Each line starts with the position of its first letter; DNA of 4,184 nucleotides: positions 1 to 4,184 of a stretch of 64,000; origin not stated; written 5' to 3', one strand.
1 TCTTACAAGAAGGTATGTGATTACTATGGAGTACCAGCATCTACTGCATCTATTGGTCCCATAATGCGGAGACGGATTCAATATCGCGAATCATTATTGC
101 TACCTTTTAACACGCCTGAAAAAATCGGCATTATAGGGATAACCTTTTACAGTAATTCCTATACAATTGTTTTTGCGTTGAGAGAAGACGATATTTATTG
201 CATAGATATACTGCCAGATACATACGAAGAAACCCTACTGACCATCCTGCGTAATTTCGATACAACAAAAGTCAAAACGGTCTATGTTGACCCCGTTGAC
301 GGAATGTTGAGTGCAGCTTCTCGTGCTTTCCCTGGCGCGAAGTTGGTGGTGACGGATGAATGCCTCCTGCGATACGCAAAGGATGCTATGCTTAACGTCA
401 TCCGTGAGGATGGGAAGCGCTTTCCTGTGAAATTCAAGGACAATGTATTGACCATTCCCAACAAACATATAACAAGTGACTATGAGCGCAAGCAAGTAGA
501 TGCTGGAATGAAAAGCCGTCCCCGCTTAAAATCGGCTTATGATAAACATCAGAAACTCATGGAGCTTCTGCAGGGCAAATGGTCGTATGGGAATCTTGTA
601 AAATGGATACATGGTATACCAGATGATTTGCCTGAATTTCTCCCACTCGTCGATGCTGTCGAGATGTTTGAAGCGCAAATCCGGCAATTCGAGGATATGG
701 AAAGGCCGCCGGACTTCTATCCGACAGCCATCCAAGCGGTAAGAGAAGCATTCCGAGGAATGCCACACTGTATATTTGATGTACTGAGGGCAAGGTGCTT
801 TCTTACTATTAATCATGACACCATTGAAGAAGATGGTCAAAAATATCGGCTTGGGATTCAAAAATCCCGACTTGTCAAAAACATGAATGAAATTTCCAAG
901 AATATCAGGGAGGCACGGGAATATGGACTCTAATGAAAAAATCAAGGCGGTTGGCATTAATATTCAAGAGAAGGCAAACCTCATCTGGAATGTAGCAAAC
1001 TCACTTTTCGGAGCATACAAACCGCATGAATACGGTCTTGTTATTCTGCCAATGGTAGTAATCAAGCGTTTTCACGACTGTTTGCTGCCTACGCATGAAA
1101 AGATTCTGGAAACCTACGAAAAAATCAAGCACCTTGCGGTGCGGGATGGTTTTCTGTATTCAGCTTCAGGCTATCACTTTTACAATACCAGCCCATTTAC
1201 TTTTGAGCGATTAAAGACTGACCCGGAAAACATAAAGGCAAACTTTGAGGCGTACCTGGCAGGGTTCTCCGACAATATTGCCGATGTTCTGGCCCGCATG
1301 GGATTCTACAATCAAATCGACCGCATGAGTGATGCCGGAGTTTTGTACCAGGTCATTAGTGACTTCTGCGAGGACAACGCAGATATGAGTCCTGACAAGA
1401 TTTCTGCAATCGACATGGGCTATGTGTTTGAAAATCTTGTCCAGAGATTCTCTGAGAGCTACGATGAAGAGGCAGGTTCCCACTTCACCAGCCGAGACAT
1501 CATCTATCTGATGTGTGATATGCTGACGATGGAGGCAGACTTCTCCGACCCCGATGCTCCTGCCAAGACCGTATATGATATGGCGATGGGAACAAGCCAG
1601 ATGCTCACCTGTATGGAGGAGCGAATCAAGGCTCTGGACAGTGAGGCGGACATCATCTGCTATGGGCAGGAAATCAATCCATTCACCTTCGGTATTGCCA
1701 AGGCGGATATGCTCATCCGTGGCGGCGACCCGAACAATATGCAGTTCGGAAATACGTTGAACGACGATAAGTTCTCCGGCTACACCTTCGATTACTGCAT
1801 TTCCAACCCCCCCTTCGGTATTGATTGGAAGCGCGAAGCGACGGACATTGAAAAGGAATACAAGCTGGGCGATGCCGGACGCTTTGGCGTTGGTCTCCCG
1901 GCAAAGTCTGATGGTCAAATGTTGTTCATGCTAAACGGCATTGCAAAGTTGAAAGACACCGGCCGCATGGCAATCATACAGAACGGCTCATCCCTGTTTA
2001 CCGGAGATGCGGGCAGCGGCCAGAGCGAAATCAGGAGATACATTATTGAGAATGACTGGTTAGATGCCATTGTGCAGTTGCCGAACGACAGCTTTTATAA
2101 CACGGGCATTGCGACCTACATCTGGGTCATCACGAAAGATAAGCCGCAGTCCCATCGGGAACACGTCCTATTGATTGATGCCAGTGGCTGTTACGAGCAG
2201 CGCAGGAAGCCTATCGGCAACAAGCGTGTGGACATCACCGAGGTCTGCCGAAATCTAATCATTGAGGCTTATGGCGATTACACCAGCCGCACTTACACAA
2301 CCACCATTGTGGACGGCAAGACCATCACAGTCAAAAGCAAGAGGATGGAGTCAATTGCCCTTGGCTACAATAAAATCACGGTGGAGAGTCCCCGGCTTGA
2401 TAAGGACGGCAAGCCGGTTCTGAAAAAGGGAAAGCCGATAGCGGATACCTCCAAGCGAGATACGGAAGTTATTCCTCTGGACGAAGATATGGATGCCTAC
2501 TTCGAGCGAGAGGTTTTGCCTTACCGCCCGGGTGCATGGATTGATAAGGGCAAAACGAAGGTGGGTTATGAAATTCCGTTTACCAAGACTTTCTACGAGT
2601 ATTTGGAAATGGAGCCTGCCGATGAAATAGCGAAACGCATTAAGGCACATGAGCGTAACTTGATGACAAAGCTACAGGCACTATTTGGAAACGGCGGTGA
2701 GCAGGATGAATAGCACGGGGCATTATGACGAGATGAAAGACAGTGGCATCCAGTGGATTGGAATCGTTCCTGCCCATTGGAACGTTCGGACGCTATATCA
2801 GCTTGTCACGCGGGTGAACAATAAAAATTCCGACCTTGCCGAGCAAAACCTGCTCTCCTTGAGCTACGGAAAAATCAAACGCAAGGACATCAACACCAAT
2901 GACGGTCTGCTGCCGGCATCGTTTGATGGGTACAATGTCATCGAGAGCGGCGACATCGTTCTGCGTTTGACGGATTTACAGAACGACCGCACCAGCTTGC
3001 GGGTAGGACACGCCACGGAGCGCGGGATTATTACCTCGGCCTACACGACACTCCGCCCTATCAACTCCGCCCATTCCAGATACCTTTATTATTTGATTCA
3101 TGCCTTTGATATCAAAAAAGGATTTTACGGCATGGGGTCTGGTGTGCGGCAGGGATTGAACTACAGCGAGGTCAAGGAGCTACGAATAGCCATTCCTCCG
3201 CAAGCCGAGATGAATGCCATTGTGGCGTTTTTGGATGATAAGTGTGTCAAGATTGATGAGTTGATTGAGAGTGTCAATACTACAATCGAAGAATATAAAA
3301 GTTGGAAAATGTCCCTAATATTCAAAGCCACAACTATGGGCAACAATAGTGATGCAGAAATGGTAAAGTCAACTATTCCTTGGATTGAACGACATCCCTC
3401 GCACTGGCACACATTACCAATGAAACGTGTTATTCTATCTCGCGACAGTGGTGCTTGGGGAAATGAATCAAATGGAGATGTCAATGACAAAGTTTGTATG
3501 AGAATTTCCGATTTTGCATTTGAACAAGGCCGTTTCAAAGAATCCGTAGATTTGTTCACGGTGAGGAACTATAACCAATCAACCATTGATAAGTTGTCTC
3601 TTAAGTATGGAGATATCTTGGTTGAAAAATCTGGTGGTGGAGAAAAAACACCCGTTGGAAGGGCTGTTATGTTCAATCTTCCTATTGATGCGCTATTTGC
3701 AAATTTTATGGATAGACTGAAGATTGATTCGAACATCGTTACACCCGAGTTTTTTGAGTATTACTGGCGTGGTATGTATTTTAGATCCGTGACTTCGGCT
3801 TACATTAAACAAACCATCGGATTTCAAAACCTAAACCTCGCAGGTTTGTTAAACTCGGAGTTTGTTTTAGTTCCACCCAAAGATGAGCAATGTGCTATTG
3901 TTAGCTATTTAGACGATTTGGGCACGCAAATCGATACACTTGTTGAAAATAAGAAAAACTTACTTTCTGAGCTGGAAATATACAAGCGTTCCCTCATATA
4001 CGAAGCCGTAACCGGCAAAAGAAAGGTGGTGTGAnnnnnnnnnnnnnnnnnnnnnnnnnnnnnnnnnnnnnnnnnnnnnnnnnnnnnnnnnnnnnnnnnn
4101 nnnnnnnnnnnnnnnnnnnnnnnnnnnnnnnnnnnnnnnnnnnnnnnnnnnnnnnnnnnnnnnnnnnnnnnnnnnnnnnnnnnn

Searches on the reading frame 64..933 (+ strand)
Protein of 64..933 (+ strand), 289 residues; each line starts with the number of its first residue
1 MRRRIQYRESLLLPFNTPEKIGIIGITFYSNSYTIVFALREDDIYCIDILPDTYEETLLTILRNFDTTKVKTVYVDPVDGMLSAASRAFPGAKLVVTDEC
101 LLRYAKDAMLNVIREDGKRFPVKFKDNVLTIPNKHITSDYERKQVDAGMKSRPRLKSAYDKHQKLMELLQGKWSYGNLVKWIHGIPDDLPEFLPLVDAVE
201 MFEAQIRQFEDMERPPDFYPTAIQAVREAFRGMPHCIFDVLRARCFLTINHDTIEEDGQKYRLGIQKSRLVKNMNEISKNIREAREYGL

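Call 43: search_protein_families(library=pfam, proteins=[window:64-933:+], max_evalue=0.01)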
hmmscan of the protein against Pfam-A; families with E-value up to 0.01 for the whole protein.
window:64-933:+ (289 aa): 1 family
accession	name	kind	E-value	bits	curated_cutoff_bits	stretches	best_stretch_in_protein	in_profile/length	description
PF01610.23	DDE_Tnp_ISL3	-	2.9e-09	37.5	23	1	33-207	14-201/240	Transposase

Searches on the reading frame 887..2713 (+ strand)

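Call 6: search_protein_families(library=pfam, proteins=[window:887-2713:+], max_evalue=0.001)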
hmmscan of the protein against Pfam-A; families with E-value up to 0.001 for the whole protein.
window:887-2713:+ (608 aa): 3 families
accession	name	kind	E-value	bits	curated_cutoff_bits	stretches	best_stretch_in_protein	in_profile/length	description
PF02384.22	N6_Mtase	-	7.7e-55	186.8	20.4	1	177-465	6-275/311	N-6 DNA Methylase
PF12161.14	HsdM_N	-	3.1e-20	73.6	24.5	1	31-160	3-135/135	HsdM N-terminal domain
PF07669.17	Eco57I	-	5.5e-07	30.3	25.3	1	297-400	71-166/171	Eco57I restriction-modification methylase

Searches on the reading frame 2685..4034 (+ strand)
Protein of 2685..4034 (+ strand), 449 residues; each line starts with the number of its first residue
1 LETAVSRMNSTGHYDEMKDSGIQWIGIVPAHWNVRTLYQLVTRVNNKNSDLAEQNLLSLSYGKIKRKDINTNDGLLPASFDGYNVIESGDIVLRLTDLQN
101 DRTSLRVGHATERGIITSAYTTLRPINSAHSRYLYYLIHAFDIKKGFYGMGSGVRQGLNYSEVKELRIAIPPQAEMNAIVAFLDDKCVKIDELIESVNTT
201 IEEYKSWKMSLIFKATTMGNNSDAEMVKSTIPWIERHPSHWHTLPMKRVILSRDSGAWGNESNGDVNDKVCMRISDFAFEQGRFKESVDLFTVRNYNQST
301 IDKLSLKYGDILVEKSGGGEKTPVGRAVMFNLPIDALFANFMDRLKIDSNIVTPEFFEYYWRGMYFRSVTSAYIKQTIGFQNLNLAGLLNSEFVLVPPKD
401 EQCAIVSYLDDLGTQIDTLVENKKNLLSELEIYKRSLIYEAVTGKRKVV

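Call 6: search_protein_families(library=pfam, proteins=[window:2685-4034:+], max_evalue=0.001)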
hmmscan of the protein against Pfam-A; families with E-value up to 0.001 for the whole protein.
window:2685-4034:+ (449 aa): 1 family
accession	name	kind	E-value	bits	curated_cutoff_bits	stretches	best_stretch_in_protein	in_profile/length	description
PF01420.25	Methylase_S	-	1.2e-10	42.3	22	2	117-202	83-167/168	Type I restriction modification DNA specificity domain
